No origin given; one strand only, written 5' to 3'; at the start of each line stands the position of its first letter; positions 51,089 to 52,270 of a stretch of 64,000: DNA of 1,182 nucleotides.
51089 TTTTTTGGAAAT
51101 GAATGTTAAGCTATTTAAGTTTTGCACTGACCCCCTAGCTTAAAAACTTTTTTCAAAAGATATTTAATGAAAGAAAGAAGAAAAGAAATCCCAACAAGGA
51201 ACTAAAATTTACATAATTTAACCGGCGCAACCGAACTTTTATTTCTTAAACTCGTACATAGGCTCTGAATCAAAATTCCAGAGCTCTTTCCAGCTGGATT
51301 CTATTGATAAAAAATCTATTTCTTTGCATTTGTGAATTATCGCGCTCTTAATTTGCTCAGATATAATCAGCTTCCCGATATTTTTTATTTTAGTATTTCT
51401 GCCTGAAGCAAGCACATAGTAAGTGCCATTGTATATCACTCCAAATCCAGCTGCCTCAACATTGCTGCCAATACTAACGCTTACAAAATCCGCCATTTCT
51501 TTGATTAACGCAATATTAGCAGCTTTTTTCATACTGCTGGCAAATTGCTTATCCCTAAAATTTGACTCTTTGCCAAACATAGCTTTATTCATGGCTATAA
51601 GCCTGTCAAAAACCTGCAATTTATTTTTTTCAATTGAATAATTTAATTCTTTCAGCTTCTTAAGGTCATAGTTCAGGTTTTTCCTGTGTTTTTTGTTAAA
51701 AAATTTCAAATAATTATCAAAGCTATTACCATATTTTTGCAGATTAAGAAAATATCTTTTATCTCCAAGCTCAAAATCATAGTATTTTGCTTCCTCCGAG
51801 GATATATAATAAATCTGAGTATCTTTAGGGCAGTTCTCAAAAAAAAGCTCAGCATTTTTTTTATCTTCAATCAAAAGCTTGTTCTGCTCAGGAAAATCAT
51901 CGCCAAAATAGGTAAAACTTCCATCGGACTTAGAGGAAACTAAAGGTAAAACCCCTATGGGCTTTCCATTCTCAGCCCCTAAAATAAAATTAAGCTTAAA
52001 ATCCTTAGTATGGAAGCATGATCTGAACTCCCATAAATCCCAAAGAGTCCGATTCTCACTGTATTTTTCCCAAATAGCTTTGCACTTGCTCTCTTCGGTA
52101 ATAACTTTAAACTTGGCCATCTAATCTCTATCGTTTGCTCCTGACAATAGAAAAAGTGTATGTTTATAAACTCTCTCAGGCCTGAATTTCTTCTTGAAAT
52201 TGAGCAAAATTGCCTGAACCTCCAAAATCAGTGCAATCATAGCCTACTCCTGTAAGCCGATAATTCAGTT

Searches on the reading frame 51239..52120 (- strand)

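Call 40: search_protein_families(library=pfam, proteins=[window:51239-52120:-], max_evalue=0.00001)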
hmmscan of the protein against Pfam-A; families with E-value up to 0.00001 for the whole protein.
window:51239-52120:- (293 aa): 1 family
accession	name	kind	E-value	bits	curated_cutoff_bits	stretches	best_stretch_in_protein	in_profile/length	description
PF13480.13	Acetyltransf_6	-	2.4e-08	34.7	22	1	143-279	1-143/143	Acetyltransferase (GNAT) domain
